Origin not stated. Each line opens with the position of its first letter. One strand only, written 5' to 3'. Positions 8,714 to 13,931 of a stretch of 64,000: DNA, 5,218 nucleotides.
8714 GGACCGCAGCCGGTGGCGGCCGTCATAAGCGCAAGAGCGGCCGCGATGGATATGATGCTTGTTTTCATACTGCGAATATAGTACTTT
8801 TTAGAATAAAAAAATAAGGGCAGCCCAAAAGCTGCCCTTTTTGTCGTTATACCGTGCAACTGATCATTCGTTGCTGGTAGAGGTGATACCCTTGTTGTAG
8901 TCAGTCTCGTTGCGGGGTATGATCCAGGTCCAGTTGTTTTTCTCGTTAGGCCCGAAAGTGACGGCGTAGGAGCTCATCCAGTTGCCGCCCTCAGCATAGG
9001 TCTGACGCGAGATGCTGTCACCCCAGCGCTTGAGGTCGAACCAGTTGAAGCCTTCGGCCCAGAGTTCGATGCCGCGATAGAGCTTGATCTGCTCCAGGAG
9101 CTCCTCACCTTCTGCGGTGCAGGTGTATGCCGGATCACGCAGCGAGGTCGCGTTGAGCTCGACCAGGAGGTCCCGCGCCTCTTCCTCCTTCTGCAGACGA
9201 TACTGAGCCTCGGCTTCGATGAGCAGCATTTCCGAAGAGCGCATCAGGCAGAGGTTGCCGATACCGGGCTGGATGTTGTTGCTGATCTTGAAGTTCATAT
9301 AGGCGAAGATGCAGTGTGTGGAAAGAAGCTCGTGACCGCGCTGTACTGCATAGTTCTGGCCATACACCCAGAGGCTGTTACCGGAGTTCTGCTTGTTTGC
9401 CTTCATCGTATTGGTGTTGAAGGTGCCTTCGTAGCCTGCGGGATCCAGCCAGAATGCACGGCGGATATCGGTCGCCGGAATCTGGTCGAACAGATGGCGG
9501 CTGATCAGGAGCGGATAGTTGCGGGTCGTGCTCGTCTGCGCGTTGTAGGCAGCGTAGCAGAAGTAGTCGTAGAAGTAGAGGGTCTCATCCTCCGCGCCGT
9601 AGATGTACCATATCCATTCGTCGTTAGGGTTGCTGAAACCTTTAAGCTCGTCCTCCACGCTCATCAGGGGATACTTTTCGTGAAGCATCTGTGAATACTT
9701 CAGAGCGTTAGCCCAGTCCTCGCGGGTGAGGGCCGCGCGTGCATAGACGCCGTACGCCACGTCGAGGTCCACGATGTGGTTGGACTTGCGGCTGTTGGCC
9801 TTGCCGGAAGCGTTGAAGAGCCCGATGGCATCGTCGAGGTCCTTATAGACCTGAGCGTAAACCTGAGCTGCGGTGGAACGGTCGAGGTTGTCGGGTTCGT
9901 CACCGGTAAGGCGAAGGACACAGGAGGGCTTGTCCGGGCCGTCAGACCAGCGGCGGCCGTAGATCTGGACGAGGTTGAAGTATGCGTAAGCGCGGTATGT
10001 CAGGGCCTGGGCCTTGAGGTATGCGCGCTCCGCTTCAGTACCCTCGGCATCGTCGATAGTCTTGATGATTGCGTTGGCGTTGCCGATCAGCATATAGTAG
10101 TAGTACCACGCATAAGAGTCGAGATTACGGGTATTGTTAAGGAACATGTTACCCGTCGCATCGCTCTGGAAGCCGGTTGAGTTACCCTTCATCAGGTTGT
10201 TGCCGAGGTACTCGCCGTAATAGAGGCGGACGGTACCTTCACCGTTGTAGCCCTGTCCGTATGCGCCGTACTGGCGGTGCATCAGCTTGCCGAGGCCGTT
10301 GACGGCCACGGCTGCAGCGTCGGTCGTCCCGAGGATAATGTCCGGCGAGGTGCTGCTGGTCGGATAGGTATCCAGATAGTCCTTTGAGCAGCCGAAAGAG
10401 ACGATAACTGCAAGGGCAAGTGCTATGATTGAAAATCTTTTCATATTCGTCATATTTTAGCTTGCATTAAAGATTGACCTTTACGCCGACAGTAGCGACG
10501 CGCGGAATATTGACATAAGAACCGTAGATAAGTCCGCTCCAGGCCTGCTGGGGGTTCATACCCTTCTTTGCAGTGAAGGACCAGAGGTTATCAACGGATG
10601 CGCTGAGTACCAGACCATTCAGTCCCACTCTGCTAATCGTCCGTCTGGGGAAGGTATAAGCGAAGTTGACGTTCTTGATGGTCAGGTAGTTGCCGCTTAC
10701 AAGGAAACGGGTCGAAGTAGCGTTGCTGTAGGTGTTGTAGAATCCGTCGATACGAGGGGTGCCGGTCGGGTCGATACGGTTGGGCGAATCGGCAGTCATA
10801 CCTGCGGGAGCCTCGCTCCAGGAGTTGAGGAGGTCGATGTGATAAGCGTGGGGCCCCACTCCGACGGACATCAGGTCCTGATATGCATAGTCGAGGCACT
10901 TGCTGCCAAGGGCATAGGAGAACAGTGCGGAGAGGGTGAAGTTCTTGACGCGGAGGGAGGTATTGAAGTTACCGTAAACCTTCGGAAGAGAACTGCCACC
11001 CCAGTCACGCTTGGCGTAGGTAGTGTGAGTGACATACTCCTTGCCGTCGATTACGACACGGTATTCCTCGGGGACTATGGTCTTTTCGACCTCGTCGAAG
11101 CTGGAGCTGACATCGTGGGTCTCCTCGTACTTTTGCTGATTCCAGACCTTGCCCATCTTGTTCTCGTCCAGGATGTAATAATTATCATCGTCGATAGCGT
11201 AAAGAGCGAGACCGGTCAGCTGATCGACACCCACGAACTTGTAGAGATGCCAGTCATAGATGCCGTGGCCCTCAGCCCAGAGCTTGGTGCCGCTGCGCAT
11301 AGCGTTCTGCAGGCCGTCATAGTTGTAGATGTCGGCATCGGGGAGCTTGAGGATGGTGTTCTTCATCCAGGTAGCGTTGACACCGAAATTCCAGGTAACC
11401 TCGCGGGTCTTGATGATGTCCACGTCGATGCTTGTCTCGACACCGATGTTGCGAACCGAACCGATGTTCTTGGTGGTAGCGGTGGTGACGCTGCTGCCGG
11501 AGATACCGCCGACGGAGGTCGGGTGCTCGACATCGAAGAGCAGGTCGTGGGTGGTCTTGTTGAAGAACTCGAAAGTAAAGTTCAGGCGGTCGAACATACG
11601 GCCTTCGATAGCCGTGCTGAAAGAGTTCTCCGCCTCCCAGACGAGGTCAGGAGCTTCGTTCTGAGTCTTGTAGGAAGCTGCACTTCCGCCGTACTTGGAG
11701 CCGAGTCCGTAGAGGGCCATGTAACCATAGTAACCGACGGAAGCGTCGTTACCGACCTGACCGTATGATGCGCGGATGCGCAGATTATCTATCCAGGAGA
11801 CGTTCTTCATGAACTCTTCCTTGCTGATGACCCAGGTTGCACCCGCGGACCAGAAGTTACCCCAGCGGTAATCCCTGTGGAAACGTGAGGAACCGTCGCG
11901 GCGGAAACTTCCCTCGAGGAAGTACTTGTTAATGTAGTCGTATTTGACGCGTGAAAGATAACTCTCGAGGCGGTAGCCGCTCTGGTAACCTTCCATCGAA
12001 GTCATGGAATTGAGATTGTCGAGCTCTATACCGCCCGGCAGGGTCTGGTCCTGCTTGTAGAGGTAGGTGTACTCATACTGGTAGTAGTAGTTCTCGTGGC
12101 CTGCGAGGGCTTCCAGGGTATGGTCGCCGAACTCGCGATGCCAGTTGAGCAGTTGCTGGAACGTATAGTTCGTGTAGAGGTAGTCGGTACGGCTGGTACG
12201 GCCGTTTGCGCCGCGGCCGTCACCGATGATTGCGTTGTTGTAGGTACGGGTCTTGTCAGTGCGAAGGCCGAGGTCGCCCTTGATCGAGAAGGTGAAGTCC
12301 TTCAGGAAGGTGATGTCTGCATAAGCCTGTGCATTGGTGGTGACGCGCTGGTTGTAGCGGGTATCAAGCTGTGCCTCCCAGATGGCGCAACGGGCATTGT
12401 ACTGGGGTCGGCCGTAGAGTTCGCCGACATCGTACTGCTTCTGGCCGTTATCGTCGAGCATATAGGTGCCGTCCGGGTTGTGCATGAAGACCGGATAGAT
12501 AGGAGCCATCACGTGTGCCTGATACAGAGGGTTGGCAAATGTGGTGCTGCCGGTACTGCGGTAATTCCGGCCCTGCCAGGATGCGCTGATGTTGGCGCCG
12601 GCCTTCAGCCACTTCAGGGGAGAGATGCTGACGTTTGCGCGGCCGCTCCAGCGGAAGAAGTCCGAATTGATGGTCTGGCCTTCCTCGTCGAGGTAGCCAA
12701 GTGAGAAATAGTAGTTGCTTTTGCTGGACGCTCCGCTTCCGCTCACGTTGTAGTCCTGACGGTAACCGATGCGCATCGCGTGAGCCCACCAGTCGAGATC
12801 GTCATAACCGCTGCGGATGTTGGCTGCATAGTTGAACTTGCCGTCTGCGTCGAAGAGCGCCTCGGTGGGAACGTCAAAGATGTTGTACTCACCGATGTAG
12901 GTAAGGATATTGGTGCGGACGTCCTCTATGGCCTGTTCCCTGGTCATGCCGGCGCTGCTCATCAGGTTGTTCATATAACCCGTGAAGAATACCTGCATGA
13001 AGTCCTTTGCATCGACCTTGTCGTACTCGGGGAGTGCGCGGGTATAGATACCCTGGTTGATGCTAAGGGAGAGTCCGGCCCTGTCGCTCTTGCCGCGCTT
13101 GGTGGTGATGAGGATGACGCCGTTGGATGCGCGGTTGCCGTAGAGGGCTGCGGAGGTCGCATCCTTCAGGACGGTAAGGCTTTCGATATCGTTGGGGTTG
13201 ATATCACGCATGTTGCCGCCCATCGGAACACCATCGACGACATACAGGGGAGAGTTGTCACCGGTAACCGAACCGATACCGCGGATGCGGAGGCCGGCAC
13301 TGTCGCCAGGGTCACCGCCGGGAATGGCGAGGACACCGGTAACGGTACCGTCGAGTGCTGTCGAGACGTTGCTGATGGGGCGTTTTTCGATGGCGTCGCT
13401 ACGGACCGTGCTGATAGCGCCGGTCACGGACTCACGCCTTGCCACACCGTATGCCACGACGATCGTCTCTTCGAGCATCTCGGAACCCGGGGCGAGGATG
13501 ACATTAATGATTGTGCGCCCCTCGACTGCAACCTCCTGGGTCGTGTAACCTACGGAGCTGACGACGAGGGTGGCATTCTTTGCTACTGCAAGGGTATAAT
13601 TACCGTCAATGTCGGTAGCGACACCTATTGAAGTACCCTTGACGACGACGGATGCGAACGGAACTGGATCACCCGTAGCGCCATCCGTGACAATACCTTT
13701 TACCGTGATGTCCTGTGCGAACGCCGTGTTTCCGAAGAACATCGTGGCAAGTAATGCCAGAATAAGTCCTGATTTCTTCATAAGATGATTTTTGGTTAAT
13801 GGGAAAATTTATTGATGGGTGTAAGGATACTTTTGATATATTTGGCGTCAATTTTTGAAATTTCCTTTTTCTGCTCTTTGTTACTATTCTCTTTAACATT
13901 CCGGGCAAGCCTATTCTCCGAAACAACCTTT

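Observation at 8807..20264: Mirror-image susC/susD cassettes (~5.0 kb arms) around a tyrosine recombinase and one promoter: candidate two-state transporter shufflon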

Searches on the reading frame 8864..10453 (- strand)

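Call 5: search_protein_families(library=pfam, proteins=[window:8864-10453:-])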
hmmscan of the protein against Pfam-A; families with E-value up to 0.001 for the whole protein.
window:8864-10453:- (529 aa): 3 families
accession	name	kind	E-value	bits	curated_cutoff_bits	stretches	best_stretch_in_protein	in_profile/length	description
PF14322.12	SusD-like_3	-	1.2e-17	65.2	27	1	62-216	27-168/191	Starch-binding associating with outer membrane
PF07980.17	SusD_RagB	-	1.9e-15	57.7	23.1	1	344-524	97-292/297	SusD family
PF12771.13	SusD-like_2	-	0.00013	21.4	27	1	99-419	44-317/415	Starch-binding associating with outer membrane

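Call 37: search_protein_families(library=ncbifam, proteins=[window:8864-10453:-], max_evalue=0.001)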
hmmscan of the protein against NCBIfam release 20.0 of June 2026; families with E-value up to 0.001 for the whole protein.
window:8864-10453:- (529 aa): 1 family
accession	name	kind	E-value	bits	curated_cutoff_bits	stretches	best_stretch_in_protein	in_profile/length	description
NF033071.0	SusD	exception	4.1e-05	22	725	1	401-486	439-518/558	starch-binding outer membrane lipoprotein SusD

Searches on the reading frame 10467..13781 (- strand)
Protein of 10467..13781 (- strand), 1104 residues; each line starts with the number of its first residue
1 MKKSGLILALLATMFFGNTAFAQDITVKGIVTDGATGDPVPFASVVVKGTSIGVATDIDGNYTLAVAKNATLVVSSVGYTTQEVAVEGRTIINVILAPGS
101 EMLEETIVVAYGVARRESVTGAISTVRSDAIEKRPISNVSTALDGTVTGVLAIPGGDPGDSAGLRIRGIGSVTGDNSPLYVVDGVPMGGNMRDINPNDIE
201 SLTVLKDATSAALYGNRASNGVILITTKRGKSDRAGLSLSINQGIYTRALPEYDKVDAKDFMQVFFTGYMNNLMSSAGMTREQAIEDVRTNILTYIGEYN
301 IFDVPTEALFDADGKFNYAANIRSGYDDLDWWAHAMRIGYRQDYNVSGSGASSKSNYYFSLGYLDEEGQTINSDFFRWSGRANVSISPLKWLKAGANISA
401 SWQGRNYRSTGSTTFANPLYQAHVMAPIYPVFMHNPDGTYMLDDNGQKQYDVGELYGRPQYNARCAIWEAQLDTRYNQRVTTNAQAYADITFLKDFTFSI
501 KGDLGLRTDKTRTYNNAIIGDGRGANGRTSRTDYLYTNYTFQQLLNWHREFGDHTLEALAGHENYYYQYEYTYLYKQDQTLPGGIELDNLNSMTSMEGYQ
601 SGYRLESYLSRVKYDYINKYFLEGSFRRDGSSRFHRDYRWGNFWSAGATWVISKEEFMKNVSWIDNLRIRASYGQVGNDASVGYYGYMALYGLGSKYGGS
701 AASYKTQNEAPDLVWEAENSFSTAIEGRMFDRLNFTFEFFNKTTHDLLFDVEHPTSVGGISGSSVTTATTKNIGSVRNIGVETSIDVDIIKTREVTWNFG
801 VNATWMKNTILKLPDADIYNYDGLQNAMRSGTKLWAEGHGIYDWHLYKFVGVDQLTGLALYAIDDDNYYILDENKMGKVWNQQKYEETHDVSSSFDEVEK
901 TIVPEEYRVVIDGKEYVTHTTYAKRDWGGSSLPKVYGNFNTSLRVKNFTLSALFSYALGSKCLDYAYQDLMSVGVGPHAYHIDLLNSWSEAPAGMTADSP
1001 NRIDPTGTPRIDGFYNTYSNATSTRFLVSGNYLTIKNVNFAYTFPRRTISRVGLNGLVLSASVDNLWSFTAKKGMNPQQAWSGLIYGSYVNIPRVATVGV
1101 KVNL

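Call 5: search_protein_families(library=pfam, proteins=[window:10467-13781:-])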
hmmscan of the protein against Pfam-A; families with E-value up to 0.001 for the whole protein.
window:10467-13781:- (1104 aa): 2 families
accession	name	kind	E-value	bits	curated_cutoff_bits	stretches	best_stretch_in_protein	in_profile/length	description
PF07715.20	Plug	-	1e-20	74.7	23.9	1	117-222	3-107/107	TonB-dependent Receptor Plug Domain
PF13715.12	CarbopepD_reg_2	-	3.6e-17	62.6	32.2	1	27-108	1-88/88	CarboxypepD_reg-like domain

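Call 37: search_protein_families(library=ncbifam, proteins=[window:10467-13781:-], max_evalue=0.001)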
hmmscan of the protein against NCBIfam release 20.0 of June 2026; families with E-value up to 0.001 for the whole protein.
window:10467-13781:- (1104 aa): 2 families
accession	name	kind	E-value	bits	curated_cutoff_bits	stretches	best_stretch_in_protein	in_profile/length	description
TIGR04056.1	OMP_RagA_SusC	subfamily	2.4e-218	727.9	368.25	1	25-1103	1-980/981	SusC/RagA family TonB-linked outer membrane protein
TIGR04057.1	SusC_RagA_signa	signature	7.2e-17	60.9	46.2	1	198-228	1-31/31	SusC/RagA subfamily TonB-dependent outer membrane receptor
